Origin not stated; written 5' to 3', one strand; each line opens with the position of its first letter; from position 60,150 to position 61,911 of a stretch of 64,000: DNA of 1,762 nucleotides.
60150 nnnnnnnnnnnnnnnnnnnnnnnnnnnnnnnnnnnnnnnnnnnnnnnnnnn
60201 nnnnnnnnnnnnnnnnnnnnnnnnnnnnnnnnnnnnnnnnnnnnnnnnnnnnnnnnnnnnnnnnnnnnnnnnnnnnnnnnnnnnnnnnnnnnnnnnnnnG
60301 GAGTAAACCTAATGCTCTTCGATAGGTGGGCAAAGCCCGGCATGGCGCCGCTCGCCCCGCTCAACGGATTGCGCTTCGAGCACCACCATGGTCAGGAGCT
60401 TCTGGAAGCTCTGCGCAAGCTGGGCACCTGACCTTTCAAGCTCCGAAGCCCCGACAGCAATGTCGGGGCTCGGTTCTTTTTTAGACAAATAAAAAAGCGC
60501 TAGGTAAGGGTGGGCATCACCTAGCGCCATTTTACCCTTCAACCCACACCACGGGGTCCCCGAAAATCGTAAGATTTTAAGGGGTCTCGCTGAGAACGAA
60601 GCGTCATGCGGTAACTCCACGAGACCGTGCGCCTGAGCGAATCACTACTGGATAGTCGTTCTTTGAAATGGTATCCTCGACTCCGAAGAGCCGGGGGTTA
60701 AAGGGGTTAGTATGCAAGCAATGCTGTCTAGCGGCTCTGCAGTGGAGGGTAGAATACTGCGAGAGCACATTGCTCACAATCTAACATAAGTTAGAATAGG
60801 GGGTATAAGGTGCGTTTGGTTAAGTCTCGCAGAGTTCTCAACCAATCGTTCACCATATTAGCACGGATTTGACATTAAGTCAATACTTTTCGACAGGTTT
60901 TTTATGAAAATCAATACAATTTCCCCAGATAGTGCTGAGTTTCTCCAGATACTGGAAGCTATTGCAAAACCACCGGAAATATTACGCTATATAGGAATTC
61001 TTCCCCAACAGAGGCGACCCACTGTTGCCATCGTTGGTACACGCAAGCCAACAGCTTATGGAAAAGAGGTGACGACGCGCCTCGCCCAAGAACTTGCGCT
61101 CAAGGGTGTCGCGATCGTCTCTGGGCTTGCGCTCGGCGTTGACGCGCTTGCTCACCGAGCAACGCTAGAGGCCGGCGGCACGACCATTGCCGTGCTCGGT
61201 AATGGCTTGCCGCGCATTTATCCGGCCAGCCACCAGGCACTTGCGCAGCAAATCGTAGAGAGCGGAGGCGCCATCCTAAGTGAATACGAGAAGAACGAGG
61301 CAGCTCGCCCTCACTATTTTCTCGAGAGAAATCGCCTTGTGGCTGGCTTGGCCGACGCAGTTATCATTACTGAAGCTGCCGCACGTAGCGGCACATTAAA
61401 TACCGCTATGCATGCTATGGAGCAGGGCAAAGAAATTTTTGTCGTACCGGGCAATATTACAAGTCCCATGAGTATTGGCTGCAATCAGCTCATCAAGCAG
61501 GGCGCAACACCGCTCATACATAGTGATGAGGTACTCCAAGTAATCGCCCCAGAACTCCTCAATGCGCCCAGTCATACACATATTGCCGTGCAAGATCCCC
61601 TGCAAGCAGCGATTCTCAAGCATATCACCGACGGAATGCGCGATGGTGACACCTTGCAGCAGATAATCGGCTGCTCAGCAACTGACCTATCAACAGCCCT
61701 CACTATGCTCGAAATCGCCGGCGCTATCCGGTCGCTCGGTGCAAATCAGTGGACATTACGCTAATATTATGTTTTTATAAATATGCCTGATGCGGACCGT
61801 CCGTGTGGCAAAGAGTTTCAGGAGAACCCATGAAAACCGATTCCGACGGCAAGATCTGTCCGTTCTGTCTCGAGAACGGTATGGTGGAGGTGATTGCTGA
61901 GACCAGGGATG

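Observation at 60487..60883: Orphan ~355-nt structured RNA with a consensus promoter and an intrinsic terminator, antisense to nothing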

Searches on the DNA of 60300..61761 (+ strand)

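Call 4: search_rna_families(source=window, start=60300, end=61100, threshold=evalue, max_evalue=10, show_alignments=5)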
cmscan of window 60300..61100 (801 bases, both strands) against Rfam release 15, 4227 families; matches with E-value up to 10: 7.
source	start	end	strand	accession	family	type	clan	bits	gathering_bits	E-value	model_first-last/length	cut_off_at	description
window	60439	60496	-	RF00262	sar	Gene; antisense;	-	19.3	43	0.47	1-68/68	no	sar RNA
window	60442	60474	+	RF01791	F6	Gene; sRNA;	-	17.6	46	3.1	1-57/57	no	F6 TB sRNA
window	60890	60957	+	RF01740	gyrA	Cis-reg;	-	16.6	45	0.47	1-88/88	no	gyrA RNA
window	60438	60534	-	RF01812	Pxr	Gene; sRNA;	-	16.4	80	3.1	1-109/109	no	Pxr regulatory sRNA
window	60450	60467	+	RF01322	CRISPR-DR9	Gene; CRISPR;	-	14.6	45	5.1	7-24/37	no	CRISPR RNA direct repeat element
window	60679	60694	-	RF01716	PhotoRC-I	Cis-reg;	-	13.4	45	1.3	29-44/44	no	PhotoRC-I RNA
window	60443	60478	-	RF02867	ncS011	Gene; sRNA;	-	11.4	48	2.6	168-204/207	no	Burkholderia sRNA 11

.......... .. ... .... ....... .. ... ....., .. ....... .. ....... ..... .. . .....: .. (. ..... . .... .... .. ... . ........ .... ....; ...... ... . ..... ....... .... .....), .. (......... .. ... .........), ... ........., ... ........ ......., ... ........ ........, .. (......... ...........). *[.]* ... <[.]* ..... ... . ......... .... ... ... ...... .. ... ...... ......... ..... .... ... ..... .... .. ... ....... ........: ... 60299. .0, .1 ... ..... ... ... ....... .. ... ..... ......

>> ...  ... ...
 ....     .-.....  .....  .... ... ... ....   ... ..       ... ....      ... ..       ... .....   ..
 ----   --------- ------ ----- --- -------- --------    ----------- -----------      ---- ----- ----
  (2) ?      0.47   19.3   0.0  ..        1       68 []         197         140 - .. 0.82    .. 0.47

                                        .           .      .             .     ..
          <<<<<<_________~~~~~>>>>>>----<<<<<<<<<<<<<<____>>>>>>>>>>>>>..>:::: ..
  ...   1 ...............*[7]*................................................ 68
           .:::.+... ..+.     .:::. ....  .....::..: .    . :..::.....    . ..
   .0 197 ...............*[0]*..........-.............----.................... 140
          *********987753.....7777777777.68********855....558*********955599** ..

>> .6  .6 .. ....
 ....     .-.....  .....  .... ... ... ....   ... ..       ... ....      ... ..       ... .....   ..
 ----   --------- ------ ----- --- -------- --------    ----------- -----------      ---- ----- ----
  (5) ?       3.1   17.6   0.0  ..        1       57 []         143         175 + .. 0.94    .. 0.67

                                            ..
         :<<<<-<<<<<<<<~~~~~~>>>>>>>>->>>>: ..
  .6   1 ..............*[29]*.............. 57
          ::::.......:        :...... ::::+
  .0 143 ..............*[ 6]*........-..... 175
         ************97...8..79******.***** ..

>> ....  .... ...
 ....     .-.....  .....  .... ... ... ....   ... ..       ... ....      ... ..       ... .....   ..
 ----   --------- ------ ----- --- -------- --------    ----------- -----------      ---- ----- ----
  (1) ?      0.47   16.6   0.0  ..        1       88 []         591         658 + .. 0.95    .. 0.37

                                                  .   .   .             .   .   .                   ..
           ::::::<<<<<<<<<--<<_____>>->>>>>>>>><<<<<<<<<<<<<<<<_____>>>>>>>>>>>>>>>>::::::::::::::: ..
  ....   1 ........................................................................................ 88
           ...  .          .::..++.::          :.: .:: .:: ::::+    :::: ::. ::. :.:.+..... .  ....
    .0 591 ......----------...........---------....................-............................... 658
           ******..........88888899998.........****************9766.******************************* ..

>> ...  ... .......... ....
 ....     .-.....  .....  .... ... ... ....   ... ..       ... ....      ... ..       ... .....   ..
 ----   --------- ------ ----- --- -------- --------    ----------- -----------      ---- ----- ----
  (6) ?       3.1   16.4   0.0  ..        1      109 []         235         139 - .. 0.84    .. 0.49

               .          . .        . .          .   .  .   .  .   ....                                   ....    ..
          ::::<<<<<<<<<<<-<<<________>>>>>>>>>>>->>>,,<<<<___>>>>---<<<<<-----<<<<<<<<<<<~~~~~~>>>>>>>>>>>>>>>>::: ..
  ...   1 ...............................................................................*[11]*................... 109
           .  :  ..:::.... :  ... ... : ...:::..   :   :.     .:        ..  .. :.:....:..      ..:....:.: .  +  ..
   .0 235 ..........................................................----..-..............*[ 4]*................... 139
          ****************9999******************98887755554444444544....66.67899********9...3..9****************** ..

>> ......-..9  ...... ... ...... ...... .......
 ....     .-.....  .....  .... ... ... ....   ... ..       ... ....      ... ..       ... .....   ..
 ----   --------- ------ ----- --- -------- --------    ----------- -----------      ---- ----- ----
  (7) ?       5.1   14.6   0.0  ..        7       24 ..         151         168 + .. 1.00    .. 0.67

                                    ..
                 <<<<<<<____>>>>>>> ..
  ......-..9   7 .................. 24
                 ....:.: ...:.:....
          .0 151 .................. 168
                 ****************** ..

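Call 18: search_rna_families(source=L023, start=3670, end=3980, threshold=evalue, max_evalue=10, show_alignments=4)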
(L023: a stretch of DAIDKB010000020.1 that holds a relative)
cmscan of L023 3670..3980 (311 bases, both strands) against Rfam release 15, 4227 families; matches with E-value up to 10: 1.
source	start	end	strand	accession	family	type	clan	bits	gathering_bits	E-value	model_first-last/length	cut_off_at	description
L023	3697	3775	-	RF02871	ncS54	Gene; sRNA;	-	14.9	43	0.75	1-79/79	no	Burkholderia sRNA 54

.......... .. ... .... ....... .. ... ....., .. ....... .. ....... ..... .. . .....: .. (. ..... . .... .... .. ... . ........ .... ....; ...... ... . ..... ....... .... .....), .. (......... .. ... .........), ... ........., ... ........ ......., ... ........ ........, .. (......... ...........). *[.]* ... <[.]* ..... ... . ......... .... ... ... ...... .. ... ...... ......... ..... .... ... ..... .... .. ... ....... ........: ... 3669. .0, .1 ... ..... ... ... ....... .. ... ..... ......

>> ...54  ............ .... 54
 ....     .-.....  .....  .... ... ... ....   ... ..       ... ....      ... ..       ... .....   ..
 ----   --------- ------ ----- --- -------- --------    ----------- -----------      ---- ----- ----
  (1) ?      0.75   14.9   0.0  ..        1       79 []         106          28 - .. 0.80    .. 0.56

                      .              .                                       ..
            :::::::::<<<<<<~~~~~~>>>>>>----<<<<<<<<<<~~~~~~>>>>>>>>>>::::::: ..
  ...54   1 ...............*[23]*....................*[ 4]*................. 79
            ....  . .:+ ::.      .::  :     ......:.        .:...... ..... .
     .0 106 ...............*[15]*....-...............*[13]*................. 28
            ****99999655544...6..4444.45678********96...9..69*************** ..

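Call 51: build_rna_model(alignment_id=A2, structure=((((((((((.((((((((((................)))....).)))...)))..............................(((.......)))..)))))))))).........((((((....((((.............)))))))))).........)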
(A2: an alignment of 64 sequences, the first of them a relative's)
Model R1 built from alignment A2 (64 sequences, 165 columns); structure: as given.
model positions 113; base pairs 33; branch points 2; effective number of sequences 1.71; information 0.59 bits per position. Calibrated on 0.2 Mb of random sequence (short: E-values are rough).
structure used (alignment columns):
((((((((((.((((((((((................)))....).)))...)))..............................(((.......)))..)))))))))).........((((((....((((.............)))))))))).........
